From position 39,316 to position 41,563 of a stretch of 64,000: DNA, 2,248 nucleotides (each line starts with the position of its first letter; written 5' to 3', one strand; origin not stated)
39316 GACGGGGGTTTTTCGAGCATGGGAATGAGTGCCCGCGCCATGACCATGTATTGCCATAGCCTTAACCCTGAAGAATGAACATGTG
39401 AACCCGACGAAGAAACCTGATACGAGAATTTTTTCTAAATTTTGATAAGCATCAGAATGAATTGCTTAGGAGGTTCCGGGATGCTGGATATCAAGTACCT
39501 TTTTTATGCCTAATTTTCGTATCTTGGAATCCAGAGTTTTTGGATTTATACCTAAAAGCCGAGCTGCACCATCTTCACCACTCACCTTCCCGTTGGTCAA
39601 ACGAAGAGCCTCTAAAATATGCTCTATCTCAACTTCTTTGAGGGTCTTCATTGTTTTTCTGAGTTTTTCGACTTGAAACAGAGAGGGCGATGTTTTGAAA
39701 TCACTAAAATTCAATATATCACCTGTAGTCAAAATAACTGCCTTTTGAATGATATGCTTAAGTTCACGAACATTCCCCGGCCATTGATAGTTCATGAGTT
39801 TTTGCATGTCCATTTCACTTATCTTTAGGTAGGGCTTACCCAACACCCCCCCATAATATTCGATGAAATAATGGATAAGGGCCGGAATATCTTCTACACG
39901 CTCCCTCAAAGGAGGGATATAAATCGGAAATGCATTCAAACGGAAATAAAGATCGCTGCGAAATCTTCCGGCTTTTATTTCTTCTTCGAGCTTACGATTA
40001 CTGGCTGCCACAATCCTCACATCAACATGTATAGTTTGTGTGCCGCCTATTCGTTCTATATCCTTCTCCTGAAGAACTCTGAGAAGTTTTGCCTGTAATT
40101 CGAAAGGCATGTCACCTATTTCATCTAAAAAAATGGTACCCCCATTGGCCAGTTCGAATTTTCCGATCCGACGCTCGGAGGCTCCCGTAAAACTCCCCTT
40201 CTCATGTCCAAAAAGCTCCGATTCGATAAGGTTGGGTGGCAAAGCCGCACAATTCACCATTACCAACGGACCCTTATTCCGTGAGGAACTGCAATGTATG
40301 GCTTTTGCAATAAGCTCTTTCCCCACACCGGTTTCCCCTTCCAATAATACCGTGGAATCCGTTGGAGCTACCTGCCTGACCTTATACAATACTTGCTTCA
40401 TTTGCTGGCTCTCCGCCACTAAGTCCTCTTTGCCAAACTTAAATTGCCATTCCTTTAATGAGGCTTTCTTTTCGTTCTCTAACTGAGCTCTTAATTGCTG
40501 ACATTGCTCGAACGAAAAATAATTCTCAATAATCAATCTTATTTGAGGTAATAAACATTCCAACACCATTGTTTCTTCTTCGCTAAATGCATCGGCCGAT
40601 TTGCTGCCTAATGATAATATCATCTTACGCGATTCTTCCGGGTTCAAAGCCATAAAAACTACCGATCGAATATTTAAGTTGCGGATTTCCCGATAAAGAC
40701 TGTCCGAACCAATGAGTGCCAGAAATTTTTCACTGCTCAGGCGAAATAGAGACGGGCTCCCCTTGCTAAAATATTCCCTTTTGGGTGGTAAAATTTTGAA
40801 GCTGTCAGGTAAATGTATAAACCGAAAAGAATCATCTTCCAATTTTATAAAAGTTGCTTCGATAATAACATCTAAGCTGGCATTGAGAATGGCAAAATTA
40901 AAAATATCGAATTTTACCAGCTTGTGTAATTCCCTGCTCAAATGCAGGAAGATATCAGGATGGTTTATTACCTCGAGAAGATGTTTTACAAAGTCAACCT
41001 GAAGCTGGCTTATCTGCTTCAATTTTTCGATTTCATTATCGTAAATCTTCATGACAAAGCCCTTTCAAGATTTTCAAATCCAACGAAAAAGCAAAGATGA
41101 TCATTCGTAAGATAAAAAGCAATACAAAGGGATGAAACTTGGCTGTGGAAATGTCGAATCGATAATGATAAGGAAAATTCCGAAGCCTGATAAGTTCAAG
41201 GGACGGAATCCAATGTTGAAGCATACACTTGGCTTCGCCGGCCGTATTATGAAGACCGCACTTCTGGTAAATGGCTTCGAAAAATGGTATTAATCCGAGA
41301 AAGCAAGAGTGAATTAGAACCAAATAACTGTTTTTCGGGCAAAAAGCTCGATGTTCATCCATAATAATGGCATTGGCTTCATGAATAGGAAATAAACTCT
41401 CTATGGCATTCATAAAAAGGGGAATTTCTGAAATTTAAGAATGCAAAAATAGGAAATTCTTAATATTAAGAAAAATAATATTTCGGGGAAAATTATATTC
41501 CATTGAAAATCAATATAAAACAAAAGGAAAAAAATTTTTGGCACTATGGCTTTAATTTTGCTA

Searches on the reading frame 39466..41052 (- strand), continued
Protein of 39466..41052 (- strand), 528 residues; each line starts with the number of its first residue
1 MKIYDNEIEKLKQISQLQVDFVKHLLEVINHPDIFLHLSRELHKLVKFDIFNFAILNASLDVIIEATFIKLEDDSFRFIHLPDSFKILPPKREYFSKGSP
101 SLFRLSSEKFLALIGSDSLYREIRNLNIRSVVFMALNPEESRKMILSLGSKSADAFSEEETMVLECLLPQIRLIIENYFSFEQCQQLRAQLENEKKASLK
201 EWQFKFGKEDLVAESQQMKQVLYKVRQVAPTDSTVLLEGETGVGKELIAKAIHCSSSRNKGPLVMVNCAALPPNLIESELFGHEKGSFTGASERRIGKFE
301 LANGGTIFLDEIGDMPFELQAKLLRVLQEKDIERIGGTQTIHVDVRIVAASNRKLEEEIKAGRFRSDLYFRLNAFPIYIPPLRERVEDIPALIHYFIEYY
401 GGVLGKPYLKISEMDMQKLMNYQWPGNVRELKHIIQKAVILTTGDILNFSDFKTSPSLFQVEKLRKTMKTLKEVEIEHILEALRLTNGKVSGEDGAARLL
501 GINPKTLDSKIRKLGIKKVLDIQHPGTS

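Call 84: search_protein_families(library=ncbifam, proteins=[window:39466-41052:-], max_evalue=0.01)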
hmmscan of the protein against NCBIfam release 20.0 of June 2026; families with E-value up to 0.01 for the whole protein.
window:39466-41052:- (528 aa): 28 families (the best 25 are shown)
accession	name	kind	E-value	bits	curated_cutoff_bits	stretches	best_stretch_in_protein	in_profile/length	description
TIGR01817.1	nifA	equivalog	1.5e-109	367.2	528.85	1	179-475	168-460/534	nif-specific transcriptional activator NifA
NF003451.0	PRK05022.1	equivalog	3.5e-109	365.9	476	1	123-462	107-442/512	nitric oxide reductase transcriptional regulator NorR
NF011958.0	PRK15429.1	equivalog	1e-103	348.3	830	1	127-518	296-688/692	formate hydrogenlyase transcriptional activator FlhA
NF041552.1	TF_PrdR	equivalog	3.2e-100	336.1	795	1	192-513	255-575/577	sigma-54 dependent transcriptional regulator PrdR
TIGR02915.1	PEP_resp_reg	equivalog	9.4e-98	327.9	502.6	1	190-517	121-445/445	PEP-CTERM-box response regulator transcription factor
NF008469.0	PRK11361.1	equivalog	4.1e-95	319.2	714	1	183-517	121-457/461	acetoacetate metabolism transcriptional regulator AtoC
NF050807.1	TransRegFlbDCaul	equivalog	1.3e-94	317.6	750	1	208-514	117-438/454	sigma-54-dependent transcriptional regulator FlbD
TIGR01818.1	ntrC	equivalog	1.3e-93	314.4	558.6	1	189-454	113-379/463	nitrogen regulation protein NR(I)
NF038308.1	RNA_repair_RtcR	equivalog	2.3e-91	307.2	650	1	191-465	162-445/530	RNA repair transcriptional activator RtcR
NF041906.1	V4R_TF_MobR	exception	4.3e-90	302.7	999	1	186-513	209-543/544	phenol degradation transcriptional regulator MobR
NF007689.0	PRK10365.1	equivalog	2.9e-88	296.6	760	1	205-511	135-439/441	sigma-54-dependent response regulator transcription factor ZraR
NF049963.1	RespRegFlgRCampy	domain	5.3e-87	292.4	750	1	194-514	117-427/429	fla regulon two-component system response regulator FlgR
TIGR02329.1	propionate_PrpR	equivalog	4.9e-81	272.9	499.2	1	194-508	197-521/526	propionate catabolism operon regulatory protein PrpR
NF051870.1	NAssimRespRegNtrX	equivalog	5e-80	269.6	600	1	197-458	129-384/452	nitrogen assimilation response regulator NtrX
TIGR02974.1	phageshock_pspF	equivalog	3.4e-79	266.5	443.55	1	212-463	2-254/336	phage shock protein operon transcriptional activator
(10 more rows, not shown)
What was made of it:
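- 39466..41052 (-): Sigma-54 enhancer-binding protein (EBP), 528 aa: one GAF-like region, AAA+ domain with GSFTGA, and a Fis-type HTH. About 165 aa shorter at the N-terminus than all relatives. The protein is below the cut-off of every named NCBIfam equivalog (call 84).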

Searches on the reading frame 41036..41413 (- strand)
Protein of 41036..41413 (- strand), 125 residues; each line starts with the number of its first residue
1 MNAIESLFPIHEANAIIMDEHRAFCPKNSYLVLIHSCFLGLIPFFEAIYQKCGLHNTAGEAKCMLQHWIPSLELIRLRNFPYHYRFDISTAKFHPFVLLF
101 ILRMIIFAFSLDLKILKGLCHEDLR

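Call 5: search_protein_families(library=pfam, proteins=[window:41036-41413:-], max_evalue=0.01)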
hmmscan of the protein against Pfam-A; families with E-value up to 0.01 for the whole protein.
window:41036-41413:- (125 aa): 0 families

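Call 84: search_protein_families(library=ncbifam, proteins=[window:41036-41413:-], max_evalue=0.01)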
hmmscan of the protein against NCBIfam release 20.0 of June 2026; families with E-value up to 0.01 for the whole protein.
window:41036-41413:- (125 aa): 0 families
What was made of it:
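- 41036..41413 (-): ORF125, which overlaps the EBP start by 17 nt. Probably a degenerate remnant of the first GAF domain. Its ATG is the start of the divergent activator transcription unit. No Pfam or NCBIfam hit (calls 5, 84).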
